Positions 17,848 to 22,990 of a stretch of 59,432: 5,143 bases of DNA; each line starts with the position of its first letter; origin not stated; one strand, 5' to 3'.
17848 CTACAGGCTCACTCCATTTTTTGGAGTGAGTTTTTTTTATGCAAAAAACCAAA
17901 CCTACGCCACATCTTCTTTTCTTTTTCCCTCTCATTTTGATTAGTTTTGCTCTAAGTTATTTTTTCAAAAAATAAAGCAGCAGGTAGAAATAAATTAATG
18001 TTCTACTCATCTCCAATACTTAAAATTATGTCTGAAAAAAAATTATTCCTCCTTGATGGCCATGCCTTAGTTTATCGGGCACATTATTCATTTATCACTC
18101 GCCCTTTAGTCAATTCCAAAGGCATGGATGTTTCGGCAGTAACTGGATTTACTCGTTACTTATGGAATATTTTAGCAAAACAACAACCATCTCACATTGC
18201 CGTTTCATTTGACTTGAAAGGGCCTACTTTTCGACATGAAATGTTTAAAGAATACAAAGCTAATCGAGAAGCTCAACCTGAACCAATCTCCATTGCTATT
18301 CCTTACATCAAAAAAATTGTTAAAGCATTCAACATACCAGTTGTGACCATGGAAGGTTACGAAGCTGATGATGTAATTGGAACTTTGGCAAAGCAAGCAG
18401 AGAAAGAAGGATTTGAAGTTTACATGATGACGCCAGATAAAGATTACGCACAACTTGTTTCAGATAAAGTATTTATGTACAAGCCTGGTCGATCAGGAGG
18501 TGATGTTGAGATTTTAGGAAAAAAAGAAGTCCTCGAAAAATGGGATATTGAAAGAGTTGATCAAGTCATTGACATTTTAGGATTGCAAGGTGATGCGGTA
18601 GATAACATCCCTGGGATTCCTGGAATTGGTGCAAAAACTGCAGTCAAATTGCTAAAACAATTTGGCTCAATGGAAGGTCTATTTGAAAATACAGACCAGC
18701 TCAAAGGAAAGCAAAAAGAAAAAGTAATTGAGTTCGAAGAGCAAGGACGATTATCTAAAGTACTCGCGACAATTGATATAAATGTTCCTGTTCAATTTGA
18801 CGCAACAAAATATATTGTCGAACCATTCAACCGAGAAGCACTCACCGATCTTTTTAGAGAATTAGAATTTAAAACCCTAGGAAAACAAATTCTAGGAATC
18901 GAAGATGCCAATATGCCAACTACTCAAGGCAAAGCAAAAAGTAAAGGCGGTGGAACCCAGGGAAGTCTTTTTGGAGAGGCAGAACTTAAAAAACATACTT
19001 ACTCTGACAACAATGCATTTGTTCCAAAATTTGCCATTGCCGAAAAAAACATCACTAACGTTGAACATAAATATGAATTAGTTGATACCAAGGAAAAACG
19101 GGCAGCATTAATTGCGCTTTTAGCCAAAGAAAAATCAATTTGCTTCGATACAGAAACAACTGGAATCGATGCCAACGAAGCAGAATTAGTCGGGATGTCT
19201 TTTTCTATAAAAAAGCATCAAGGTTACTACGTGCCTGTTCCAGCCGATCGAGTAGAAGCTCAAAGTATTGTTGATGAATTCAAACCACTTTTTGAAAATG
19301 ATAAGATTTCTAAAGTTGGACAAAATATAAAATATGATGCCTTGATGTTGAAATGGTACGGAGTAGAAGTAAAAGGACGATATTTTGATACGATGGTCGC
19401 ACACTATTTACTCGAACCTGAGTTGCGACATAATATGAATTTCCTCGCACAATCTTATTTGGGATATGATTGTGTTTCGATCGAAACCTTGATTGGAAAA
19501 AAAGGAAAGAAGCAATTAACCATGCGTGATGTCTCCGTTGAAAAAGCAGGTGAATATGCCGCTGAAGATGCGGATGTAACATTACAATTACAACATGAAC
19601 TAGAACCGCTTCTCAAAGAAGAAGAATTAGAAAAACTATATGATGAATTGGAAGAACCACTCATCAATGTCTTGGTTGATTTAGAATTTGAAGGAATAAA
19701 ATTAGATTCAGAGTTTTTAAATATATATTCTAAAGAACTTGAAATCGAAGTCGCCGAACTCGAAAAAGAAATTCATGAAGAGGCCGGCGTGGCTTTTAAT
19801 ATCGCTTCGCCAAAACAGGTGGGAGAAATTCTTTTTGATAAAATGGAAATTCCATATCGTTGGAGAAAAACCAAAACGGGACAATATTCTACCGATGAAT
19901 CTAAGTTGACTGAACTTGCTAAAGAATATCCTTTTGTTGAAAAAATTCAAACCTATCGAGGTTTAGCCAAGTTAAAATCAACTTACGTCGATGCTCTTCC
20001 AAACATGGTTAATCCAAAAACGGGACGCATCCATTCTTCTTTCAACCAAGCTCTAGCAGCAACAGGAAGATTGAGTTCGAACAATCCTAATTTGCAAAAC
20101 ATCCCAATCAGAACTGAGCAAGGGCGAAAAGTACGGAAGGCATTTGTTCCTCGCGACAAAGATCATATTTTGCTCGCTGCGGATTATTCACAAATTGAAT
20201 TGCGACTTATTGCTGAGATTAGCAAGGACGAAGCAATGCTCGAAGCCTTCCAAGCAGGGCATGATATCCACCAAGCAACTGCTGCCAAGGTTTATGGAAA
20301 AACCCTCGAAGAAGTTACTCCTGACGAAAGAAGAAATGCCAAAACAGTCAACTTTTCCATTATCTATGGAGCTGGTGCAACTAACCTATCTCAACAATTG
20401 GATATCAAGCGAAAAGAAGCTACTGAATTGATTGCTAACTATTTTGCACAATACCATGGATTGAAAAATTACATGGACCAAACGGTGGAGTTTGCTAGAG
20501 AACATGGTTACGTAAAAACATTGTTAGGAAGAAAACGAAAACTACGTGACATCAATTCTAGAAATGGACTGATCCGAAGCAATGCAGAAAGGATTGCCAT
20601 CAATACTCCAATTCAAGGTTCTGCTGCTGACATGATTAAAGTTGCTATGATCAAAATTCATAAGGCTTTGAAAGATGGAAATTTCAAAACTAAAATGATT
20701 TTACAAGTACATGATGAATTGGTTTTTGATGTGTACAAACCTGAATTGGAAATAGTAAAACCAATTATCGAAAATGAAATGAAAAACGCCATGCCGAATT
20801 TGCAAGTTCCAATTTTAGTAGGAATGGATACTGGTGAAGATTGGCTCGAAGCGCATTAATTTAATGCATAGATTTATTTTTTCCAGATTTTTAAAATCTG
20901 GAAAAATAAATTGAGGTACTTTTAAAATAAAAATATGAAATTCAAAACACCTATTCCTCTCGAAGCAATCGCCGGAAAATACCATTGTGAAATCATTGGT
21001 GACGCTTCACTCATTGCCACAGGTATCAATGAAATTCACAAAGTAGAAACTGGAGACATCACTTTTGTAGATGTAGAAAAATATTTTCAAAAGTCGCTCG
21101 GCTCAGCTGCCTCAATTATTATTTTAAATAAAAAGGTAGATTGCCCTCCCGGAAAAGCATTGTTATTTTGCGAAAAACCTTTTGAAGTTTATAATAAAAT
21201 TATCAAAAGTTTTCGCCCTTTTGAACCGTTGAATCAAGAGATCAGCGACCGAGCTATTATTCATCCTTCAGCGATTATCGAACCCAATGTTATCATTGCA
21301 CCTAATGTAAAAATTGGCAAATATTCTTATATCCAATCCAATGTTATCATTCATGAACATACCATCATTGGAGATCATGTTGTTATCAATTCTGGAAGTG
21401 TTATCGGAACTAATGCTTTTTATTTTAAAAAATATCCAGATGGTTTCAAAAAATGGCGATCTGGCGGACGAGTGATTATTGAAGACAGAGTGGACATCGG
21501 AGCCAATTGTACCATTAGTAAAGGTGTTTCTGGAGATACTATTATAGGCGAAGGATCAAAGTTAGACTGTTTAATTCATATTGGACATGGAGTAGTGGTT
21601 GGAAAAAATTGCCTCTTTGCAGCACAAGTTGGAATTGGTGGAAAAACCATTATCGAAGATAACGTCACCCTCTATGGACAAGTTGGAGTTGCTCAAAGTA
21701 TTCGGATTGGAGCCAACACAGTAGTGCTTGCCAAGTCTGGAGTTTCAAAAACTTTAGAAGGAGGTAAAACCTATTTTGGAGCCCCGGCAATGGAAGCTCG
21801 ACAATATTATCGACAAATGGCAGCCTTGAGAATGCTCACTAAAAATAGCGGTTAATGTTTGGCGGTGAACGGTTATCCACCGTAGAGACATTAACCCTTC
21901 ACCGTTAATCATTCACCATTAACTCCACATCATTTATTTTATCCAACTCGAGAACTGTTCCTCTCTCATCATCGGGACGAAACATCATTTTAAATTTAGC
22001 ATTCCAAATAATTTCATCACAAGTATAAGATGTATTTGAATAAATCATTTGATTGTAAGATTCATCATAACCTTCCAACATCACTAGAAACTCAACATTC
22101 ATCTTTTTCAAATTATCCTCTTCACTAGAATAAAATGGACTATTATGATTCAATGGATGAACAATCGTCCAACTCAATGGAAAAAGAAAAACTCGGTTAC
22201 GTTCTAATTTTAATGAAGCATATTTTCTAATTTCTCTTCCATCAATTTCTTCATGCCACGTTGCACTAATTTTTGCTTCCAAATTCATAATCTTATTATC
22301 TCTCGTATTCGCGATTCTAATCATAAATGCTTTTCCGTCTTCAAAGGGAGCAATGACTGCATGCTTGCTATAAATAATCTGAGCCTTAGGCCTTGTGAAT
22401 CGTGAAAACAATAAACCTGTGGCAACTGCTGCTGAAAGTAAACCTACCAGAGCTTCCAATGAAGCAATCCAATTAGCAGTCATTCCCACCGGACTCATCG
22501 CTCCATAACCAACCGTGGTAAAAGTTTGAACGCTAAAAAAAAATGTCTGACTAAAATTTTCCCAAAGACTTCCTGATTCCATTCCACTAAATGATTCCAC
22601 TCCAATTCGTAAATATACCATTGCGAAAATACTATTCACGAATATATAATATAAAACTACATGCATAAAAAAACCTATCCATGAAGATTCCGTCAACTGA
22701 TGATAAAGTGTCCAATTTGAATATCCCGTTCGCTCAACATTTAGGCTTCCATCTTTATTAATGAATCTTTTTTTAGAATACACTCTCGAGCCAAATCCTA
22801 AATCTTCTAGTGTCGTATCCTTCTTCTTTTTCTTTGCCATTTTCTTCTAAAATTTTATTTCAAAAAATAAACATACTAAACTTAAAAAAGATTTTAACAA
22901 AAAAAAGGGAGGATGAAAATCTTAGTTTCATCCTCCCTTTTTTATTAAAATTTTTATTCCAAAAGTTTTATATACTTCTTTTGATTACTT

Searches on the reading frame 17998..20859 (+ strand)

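Call 27: search_protein_families(library=ncbifam, proteins=[window:17998-20859:+], max_evalue=0.00001)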
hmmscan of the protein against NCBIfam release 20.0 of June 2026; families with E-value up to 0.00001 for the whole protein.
window:17998-20859:+ (953 aa): 15 families
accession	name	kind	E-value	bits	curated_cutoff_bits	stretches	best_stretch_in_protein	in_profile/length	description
NF004397.1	PRK05755.1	equivalog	0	1119.3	720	1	14-953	1-889/889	DNA polymerase I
TIGR00593.1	pola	equivalog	5.6e-293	974.6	600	1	16-953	1-890/890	DNA polymerase I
NF011539.0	PRK14975.1-3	equivalog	1.5e-105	353.8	640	1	347-951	35-627/628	bifunctional 3'-5' exonuclease/DNA polymerase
NF011540.0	PRK14975.1-4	equivalog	2.6e-73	247.4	601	1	359-950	3-574/576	bifunctional 3'-5' exonuclease/DNA polymerase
NF011541.0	PRK14975.2-1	equivalog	8e-71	239.2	871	1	385-946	37-630/645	bifunctional 3'-5' exonuclease/DNA polymerase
NF038380.1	phage_DpoZ_1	exception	5.2e-67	226.6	500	1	379-952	3-605/607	aminoadenine-incorporating DNA polymerase DpoZ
NF011547.0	PRK14976.1-4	equivalog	1.6e-66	224.5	305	1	14-297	2-287/291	5'-3' exonuclease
NF011545.0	PRK14976.1-2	equivalog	1.1e-51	175.8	434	1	13-291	6-285/287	5'-3' exonuclease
NF011546.0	PRK14976.1-3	equivalog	4.1e-51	174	347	1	13-299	2-291/297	5'-3' exonuclease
NF011543.0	PRK14975.2-3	equivalog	1.2e-50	172.4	1139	1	649-949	517-835/853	bifunctional 3'-5' exonuclease/DNA polymerase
NF011542.0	PRK14975.2-2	equivalog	5.5e-48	163.7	1061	1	648-939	477-777/802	bifunctional 3'-5' exonuclease/DNA polymerase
NF007017.0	PRK09482.1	equivalog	1.1e-41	143.2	261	1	15-268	4-248/257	flap endonuclease Xni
NF038381.1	phage_DpoZ_2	exception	4.1e-21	75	350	1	556-828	319-615/754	aminoadenine-incorporating DNA polymerase DpoZ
NF011538.0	PRK14975.1-1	equivalog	1.1e-15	57.1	389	1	643-931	253-531/557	bifunctional 3'-5' exonuclease/DNA polymerase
TIGR03674.1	fen_arch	equivalog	5.9e-07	28.9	351.95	0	170-246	207-279/338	flap endonuclease-1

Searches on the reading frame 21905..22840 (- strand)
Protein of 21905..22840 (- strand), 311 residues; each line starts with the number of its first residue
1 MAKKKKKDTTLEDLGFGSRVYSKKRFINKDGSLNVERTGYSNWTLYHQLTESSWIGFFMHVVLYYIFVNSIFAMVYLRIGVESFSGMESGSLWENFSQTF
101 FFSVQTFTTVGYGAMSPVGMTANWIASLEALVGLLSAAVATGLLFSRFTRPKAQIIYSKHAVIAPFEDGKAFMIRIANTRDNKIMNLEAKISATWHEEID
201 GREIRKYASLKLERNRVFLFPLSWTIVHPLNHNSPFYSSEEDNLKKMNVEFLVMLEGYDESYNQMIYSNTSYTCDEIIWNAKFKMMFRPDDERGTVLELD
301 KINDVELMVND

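Call 85: search_protein_families(library=pfam, proteins=[window:21905-22840:-], max_evalue=0.001)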
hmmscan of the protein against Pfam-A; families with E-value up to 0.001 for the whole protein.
window:21905-22840:- (311 aa): 4 families
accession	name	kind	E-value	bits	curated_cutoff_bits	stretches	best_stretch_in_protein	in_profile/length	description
PF17655.7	IRK_C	-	1.4e-21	77.4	22.5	1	155-295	1-146/174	Inward rectifier potassium channel C-terminal domain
PF07885.22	Ion_trans_2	-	9.3e-09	35.5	22.5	1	71-149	8-78/79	Ion channel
PF00520.37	Ion_trans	-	0.00093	18.9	25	0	62-149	129-234/241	Ion transport protein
PF01007.26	IRK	-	0.00098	19.4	22.7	0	45-151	25-141/141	Inward rectifier potassium channel transmembrane domain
